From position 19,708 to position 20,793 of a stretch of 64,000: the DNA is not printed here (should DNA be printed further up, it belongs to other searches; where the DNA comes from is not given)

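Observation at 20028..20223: Degenerate J-domain-like modules (HPD lost) recur in three different proteins of the cluster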

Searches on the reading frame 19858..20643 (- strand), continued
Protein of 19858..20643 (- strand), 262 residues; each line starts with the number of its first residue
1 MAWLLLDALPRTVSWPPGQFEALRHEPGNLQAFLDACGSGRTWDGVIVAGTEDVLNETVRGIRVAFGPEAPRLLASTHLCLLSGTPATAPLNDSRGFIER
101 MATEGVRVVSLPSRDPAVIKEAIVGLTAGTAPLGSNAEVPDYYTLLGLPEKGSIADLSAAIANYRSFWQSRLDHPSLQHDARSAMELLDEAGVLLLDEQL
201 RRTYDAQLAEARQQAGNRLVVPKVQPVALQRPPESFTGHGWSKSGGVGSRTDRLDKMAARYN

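Call 55: find_encoding_contigs(protein=P0014, flank=7000, max_places=2)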
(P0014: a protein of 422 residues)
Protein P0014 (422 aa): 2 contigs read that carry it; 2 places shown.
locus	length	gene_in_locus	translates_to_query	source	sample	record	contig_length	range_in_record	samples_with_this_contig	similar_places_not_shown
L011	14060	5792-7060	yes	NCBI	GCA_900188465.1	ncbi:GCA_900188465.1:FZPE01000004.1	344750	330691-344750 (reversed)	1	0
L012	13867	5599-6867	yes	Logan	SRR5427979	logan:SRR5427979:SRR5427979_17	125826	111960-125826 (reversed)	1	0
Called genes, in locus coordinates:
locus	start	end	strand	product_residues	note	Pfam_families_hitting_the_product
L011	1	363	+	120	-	?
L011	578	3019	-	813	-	PF22745:Nlig-Ia, PF01653:DNA_ligase_aden, PF03120:OB_DNA_ligase, PF03119:DNA_ligase_ZBD, PF12826:HHH_2, PF14520:HHH_5, PF00533:BRCT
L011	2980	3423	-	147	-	PF21848:DUF6907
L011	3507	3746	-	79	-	PF12844:HTH_19, PF13560:HTH_31, PF01381:HTH_3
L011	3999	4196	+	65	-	-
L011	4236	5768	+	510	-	PF00012:HSP70, PF06723:MreB_Mbl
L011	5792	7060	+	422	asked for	PF00226:DnaJ, PF07719:TPR_2 (faint)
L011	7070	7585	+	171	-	PF01025:GrpE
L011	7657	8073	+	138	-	-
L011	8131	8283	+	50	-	-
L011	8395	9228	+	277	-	-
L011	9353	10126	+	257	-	-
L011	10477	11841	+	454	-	PF02812:ELFV_dehydrog_N, PF00208:ELFV_dehydrog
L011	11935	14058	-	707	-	-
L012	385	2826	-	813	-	PF22745:Nlig-Ia, PF01653:DNA_ligase_aden, PF03120:OB_DNA_ligase, PF03119:DNA_ligase_ZBD, PF12826:HHH_2, PF14520:HHH_5, PF00533:BRCT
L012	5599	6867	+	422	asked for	PF00226:DnaJ, PF07719:TPR_2 (faint)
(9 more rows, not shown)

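Call 68: search_protein_families(library=pfam, proteins=[P0016, P0013], max_evalue=1)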
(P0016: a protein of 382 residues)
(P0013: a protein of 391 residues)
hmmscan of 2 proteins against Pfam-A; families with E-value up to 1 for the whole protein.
P0016 (382 aa): 21 families
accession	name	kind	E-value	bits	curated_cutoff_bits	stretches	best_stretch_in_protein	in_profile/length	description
PF07719.23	TPR_2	-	1.9e-14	52.9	27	2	147-179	2-34/34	Tetratricopeptide repeat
PF00515.34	TPR_1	-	2.2e-14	53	27.8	2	147-179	2-34/34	Tetratricopeptide repeat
PF14559.12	TPR_19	-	9.6e-13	48.7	25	3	123-188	2-67/68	Tetratricopeptide repeat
PF13432.12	TPR_16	-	1.2e-11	45.3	32.7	2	118-180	3-65/65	Tetratricopeptide repeat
PF13414.12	TPR_11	-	1.1e-10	41.4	26.8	2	158-194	6-42/42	TPR repeat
PF13424.12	TPR_12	-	2.5e-09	37.6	30.1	4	148-211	5-76/77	Tetratricopeptide repeat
PF13428.12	TPR_14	-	6.3e-09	36.1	23.5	3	147-187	2-42/44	Tetratricopeptide repeat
PF23914.1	TPR_CcmH_CycH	-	7.7e-08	32.8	42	1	135-245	39-152/158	Cytochrome c-type biogenesis protein H TPR domain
PF13176.12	TPR_7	-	5.5e-07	29.6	27.9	1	221-247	6-34/36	Tetratricopeptide repeat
PF13431.12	TPR_17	-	9.1e-07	29.1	24.4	1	136-167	3-34/34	Tetratricopeptide repeat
PF12895.13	ANAPC3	-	1.9e-06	28.5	27.2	1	159-239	2-81/82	Anaphase-promoting complex, cyclosome, subunit 3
PF00226.36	DnaJ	-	0.00031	21.2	27.8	1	8-75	1-63/63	DnaJ domain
PF13429.12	TPR_15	-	0.00056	19.8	26.2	1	145-245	145-245/280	Tetratricopeptide repeat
PF13371.12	TPR_9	-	0.00058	20.3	35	1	147-188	30-71/73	Tetratricopeptide repeat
PF13181.12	TPR_8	-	0.0022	18.4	25.7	0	147-175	2-30/34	Tetratricopeptide repeat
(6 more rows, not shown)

P0013 (391 aa): 13 families
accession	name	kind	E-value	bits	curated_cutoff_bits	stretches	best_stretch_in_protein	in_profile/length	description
PF00226.36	DnaJ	-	4.1e-07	30.4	27.8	1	6-71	1-63/63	DnaJ domain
PF13428.12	TPR_14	-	5.3e-05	24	23.5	1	89-127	3-41/44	Tetratricopeptide repeat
PF13431.12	TPR_17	-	0.00037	21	24.4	1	148-179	3-34/34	Tetratricopeptide repeat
PF13181.12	TPR_8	-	0.0013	19.2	25.7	1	161-187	4-30/34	Tetratricopeptide repeat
PF09976.15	TPR_21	-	0.0059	16.8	25.5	1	90-199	79-186/193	Tetratricopeptide repeat-like domain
PF20092.4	DUF6483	-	0.018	15.8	24.1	1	52-139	9-94/119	Family of unknown function (DUF6483)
PF23914.1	TPR_CcmH_CycH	-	0.022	15.1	42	1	154-211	46-102/158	Cytochrome c-type biogenesis protein H TPR domain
PF07719.23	TPR_2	-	0.029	14.9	27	0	158-187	1-30/34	Tetratricopeptide repeat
PF20990.2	DUF2207_C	-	0.1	12.7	33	1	240-339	66-173/247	Predicted membrane protein (DUF2207) C-terminal domain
PF20993.2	CENPH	-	0.11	13.1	27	1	237-294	107-166/175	CENPH protein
PF03011.20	PFEMP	-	0.12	13.5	23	0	209-300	57-142/154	PFEMP1 DBL domain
PF19412.4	DUF5982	-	0.16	12.2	23.9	1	153-175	33-55/64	Domain of unknown function (DUF5982)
PF11368.13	DUF3169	-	0.17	11.9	31.6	1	272-326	71-126/250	Protein of unknown function (DUF3169)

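Call 74: find_encoding_contigs(protein=P0013, flank=5000, max_places=1)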
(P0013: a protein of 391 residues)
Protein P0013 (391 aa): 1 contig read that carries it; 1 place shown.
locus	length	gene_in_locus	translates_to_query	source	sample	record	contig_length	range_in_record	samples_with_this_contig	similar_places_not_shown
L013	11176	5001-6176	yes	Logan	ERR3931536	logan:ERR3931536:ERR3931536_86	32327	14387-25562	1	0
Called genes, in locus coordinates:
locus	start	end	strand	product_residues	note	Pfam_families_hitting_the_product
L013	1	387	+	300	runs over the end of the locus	PF04015:DUF362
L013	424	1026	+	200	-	PF12822:ECF_trnsprt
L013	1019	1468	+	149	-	PF08973:TM1506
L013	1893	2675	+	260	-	PF00072:Response_reg, PF04397:LytTR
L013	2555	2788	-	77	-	-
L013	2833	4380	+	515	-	PF00012:HSP70, PF01869:BcrAD_BadFG (faint), PF06723:MreB_Mbl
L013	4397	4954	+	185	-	PF01025:GrpE (weak)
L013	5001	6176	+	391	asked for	PF00226:DnaJ (weak)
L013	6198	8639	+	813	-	PF01580:FtsK_SpoIIIE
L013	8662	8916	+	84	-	-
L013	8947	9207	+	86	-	-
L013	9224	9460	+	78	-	-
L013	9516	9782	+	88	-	-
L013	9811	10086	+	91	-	-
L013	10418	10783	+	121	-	PF01245:Ribosomal_L19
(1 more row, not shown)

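Call 75: find_encoding_contigs(protein=P0029, flank=5000, max_places=1)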
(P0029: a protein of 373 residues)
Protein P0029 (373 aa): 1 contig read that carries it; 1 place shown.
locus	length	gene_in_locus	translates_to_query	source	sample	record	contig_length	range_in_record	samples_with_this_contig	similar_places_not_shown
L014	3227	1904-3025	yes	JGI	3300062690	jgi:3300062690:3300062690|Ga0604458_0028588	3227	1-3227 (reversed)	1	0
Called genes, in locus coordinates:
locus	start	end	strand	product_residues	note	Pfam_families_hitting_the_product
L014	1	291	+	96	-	?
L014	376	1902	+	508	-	PF00012:HSP70, PF06723:MreB_Mbl, PF00012:HSP70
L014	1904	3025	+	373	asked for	PF00226:DnaJ, PF13428:TPR_14 (faint), PF14559:TPR_19 (weak), PF23914:TPR_CcmH_CycH (faint), PF13431:TPR_17 (faint), PF07719:TPR_2 (faint), PF13432:TPR_16 (weak), PF14559:TPR_19 (weak), +1 more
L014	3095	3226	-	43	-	?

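Call 76: find_encoding_contigs(protein=P0043, flank=5000, max_places=1)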
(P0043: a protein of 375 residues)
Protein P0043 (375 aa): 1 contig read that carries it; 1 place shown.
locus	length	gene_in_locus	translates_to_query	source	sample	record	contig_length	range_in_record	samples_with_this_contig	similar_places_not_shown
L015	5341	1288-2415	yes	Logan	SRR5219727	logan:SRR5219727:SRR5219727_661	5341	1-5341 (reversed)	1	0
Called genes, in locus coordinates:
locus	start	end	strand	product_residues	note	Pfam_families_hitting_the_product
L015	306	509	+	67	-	PF00313:CSD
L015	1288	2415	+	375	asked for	PF00226:DnaJ, PF14559:TPR_19 (faint), PF13428:TPR_14 (faint), PF07719:TPR_2 (faint), PF13371:TPR_9 (faint)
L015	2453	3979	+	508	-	PF00012:HSP70, PF06723:MreB_Mbl, PF00012:HSP70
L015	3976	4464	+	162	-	PF01025:GrpE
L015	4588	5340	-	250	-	?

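Call 86: search_protein_families(library=pfam, proteins=[P0005, P0007, L006:4143-6512:+, L006:6513-7523:+], max_evalue=0.1)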
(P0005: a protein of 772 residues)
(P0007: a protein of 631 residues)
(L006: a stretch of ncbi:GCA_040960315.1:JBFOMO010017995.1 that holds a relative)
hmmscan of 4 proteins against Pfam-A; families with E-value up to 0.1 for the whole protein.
P0005 (772 aa): 1 family
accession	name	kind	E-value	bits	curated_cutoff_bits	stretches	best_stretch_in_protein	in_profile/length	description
PF00226.36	DnaJ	-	1.7e-05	25.2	27.8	1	154-218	1-63/63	DnaJ domain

P0007 (631 aa): 2 families
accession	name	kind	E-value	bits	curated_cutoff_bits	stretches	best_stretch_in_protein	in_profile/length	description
PF00226.36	DnaJ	-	0.022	15.3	27.8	1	152-216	1-63/63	DnaJ domain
PF21716.3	dnstrm_HI1420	-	0.081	13.2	27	0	33-82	26-77/90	Probable addiction module antidote protein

L006:4143-6512:+ (789 aa): 0 families

L006:6513-7523:+ (337 aa): 1 family
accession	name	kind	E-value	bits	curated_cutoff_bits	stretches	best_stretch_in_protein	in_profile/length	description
PF13809.12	Tubulin_2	-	0.0047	16.6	27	1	140-224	259-355/356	Tubulin like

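Call 100: search_protein_families(library=ncbifam, proteins=[L009:5422-6954:+, L008:5330-6970:+, P0019, P0016, P0014, L009:8107-8628:+], max_evalue=0.00001)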
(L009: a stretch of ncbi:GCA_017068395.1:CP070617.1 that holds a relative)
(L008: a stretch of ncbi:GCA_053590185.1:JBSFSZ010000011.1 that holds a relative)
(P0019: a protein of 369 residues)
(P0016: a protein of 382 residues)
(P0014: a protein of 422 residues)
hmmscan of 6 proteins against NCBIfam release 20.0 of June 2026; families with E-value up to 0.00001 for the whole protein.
L009:5422-6954:+ (510 aa): 13 families
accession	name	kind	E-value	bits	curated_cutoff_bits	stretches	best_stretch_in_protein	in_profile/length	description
NF001413.0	PRK00290.1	equivalog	2.3e-132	442.5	648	1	1-498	1-505/625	molecular chaperone DnaK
TIGR02350.1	prok_dnaK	equivalog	1.1e-128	430.2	822.55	1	4-498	2-504/596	molecular chaperone DnaK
NF009946.0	PRK13410.1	equivalog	1e-114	384.2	1019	2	93-496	111-506/669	molecular chaperone DnaK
NF003520.0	PRK05183.1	subfamily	2.1e-113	379.9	620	1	5-479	22-497/621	Fe-S protein assembly chaperone HscA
TIGR01991.1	HscA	equivalog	4.5e-113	378.8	708.55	1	4-498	1-495/600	Fe-S protein assembly chaperone HscA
NF009947.0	PRK13411.1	equivalog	1.9e-112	376.5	1002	2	92-474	108-485/662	molecular chaperone DnaK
NF002399.0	PRK01433.1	equivalog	5.3e-68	230.1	743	1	4-479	21-470/595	Fe-S protein assembly chaperone HscA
NF008673.0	PRK11678.1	equivalog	1.8e-18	66.6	331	1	95-192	127-232/450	molecular chaperone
TIGR02529.1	EutJ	subfamily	2.1e-13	50.3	152.1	1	99-195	43-134/239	ethanolamine utilization protein EutJ family protein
NF011660.0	PRK15080.1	equivalog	6.6e-13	48.5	182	1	100-190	77-162/277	ethanolamine utilization protein EutJ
NF010539.0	PRK13927.1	subfamily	2.8e-10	39.6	293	1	5-191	9-173/339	rod shape-determining protein MreB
TIGR00904.1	mreB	subfamily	8.9e-10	38.1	365.75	1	5-193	5-173/334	MreB/Mrl family cell shape determining protein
NF010540.1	PRK13929.1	exception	6.8e-08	32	515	1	27-347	25-321/334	rod-share determining protein MreBH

L008:5330-6970:+ (546 aa): 12 families
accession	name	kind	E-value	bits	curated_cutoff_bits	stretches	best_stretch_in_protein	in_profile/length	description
NF001413.0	PRK00290.1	equivalog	6.6e-125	417.8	648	2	1-364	1-370/625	molecular chaperone DnaK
TIGR02350.1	prok_dnaK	equivalog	9.8e-120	400.7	822.55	2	3-364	1-369/596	molecular chaperone DnaK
NF009946.0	PRK13410.1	equivalog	3.3e-102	342.8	1019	3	87-365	109-374/669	molecular chaperone DnaK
NF009947.0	PRK13411.1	equivalog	4.9e-100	335.5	1002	2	1-365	1-374/662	molecular chaperone DnaK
TIGR01991.1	HscA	equivalog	5.1e-100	335.7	708.55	3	88-365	105-359/600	Fe-S protein assembly chaperone HscA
NF003520.0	PRK05183.1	subfamily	6e-97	325.5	620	3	88-365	125-379/621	Fe-S protein assembly chaperone HscA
NF002399.0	PRK01433.1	equivalog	9.1e-62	209.5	743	1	4-365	21-354/595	Fe-S protein assembly chaperone HscA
NF008673.0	PRK11678.1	equivalog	2.7e-10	39.7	331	0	251-342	334-422/450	molecular chaperone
TIGR02529.1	EutJ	subfamily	3.6e-08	33.2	152.1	1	97-166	45-114/239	ethanolamine utilization protein EutJ family protein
NF011660.0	PRK15080.1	equivalog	7.6e-08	31.9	182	0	97-162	78-143/277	ethanolamine utilization protein EutJ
NF010539.0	PRK13927.1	subfamily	5.4e-07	28.8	293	0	3-162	7-148/339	rod shape-determining protein MreB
TIGR00904.1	mreB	subfamily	1e-06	28.1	365.75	0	4-159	4-144/334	MreB/Mrl family cell shape determining protein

P0019 (369 aa): 14 families
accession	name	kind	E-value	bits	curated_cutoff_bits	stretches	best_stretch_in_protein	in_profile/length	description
TIGR02349.1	DnaJ_bact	equivalog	1.4e-11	44.4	377.2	1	5-80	1-72/354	molecular chaperone DnaJ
TIGR02917.1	PEP_TPR_lipo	equivalog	1.4e-10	39.7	312.2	1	155-243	461-553/899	XrtA/PEP-CTERM system TPR-repeat protein PrsT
NF010892.0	PRK14299.1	equivalog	2.7e-09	36.7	392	1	4-93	4-89/291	chaperone protein DnaJ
NF010885.0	PRK14292.1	equivalog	3.2e-09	36.3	585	1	4-93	2-86/371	chaperone protein DnaJ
NF008035.0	PRK10767.1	subfamily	4.7e-09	35.8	338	1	4-141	4-128/374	molecular chaperone DnaJ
NF052400.1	M48_BAM_BepA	equivalog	3.6e-08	32.6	570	1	109-273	291-454/483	beta-barrel assembly-enhancing protease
NF007618.0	PRK10266.1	equivalog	1.2e-07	31.5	403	1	1-77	1-72/306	curved DNA-binding protein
TIGR02552.1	LcrH_SycD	equivalog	3e-07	30.2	104.8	0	156-221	49-114/136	SycD/LcrH family type III secretion system chaperone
NF010872.0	PRK14279.1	equivalog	3e-07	29.9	556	1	5-73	10-74/394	molecular chaperone DnaJ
NF010894.0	PRK14301.1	equivalog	4.5e-07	29.2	548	1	4-73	4-69/373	chaperone protein DnaJ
NF052415.1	T3SS_chap_SctY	equivalog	6.5e-07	29.8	70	0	158-247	5-92/106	type III secretion apparatus assembly chaperone SctY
TIGR02521.1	type_IV_pilW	equivalog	9.7e-07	28.6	154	0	136-193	42-99/234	type IV pilus biogenesis/stability protein PilW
NF037946.1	terminal_TopJ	equivalog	1.4e-06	27.2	300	1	5-72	6-68/810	terminal organelle assembly protein TopJ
NF010874.0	PRK14281.1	equivalog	6.4e-06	25.5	619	1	5-83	4-78/397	chaperone protein DnaJ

P0016 (382 aa): 7 families
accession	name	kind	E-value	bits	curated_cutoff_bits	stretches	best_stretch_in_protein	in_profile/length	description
TIGR02521.1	type_IV_pilW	equivalog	1.2e-13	51.2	154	1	112-180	31-99/234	type IV pilus biogenesis/stability protein PilW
NF040959.1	MamA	equivalog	3.9e-11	42.8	200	1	129-209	122-202/204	magnetosome protein MamA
TIGR02917.1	PEP_TPR_lipo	equivalog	2.3e-10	39.1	312.2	1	116-192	26-102/899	XrtA/PEP-CTERM system TPR-repeat protein PrsT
NF007302.0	PRK09782.1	equivalog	2.6e-07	29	1223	1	108-273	541-705/990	phage receptor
NF033762.1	social_mot_Tgl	equivalog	8e-07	28.6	225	0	198-261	49-113/252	social motility TPR repeat lipoprotein Tgl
TIGR02349.1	DnaJ_bact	equivalog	8.9e-07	28.6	377.2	1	8-81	1-69/354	molecular chaperone DnaJ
NF010892.0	PRK14299.1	equivalog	1.3e-06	27.9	392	1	8-140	5-123/291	chaperone protein DnaJ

P0014 (422 aa): 6 families
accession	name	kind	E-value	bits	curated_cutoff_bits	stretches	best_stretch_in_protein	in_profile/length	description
TIGR02349.1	DnaJ_bact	equivalog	1.4e-09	37.8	377.2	1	5-72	1-64/354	molecular chaperone DnaJ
NF008035.0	PRK10767.1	subfamily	2e-07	30.4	338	1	4-71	4-67/374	molecular chaperone DnaJ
NF010892.0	PRK14299.1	equivalog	6.5e-07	28.9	392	1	4-73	4-68/291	chaperone protein DnaJ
NF010894.0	PRK14301.1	equivalog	2.1e-06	27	548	1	4-71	4-67/373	chaperone protein DnaJ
NF010872.0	PRK14279.1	equivalog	3.5e-06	26.4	556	1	5-73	10-74/394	molecular chaperone DnaJ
TIGR02917.1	PEP_TPR_lipo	equivalog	5.2e-06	24.6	312.2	0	97-181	166-250/899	XrtA/PEP-CTERM system TPR-repeat protein PrsT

L009:8107-8628:+ (173 aa): 14 families
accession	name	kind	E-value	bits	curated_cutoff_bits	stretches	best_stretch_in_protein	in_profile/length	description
NF010747.0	PRK14149.1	equivalog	5e-12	45.7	176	1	61-162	83-188/191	nucleotide exchange factor GrpE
NF010737.0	PRK14139.1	equivalog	9.1e-10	38.7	164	1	19-162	40-185/188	nucleotide exchange factor GrpE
NF010759.0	PRK14162.1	equivalog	2.3e-09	37.2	176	1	17-161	42-192/194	nucleotide exchange factor GrpE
NF010753.0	PRK14156.1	equivalog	7.4e-08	32.5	172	1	59-161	76-178/180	nucleotide exchange factor GrpE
NF010748.0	PRK14150.1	equivalog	1.5e-07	31.1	152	1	62-162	89-195/198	nucleotide exchange factor GrpE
NF010755.0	PRK14158.1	equivalog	2.6e-07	30.3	200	1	56-164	82-195/198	nucleotide exchange factor GrpE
NF010738.0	PRK14140.1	equivalog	2.9e-07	30.4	137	1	45-161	68-189/191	nucleotide exchange factor GrpE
NF010745.0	PRK14147.1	equivalog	5.8e-07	29.5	184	1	7-162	11-169/172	nucleotide exchange factor GrpE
NF010756.0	PRK14159.1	equivalog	7.4e-07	29.3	171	1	34-161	42-174/176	nucleotide exchange factor GrpE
NF010739.0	PRK14141.1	equivalog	1.1e-06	28.5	192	1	97-162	127-192/211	nucleotide exchange factor GrpE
NF010749.0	PRK14151.1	equivalog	1.9e-06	27.6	231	1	97-164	109-176/188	nucleotide exchange factor GrpE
NF010761.0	PRK14164.1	equivalog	2e-06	27.9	167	1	55-161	111-214/220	nucleotide exchange factor GrpE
NF010760.0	PRK14163.1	equivalog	3.1e-06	27.1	240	1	10-162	36-186/217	nucleotide exchange factor GrpE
NF010757.0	PRK14160.1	equivalog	3.3e-06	26.6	184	1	45-161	92-209/211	nucleotide exchange factor GrpE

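Call 106: find_encoding_contigs(protein=P0007, flank=6000, max_places=2)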
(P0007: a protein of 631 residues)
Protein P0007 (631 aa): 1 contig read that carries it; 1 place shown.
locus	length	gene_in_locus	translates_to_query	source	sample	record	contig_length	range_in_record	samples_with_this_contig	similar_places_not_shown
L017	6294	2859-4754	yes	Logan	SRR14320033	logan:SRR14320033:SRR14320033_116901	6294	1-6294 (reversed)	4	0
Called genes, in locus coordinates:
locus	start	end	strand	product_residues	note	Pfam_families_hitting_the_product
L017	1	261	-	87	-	?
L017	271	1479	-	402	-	PF01555:N6_N4_Mtase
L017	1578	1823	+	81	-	-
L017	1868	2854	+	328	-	-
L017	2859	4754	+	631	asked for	-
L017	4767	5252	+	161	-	PF13302:Acetyltransf_3 (weak), PF13527:Acetyltransf_9, PF00583:Acetyltransf_1, PF13673:Acetyltransf_10, PF13508:Acetyltransf_7, PF08445:FR47 (weak)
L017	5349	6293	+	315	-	?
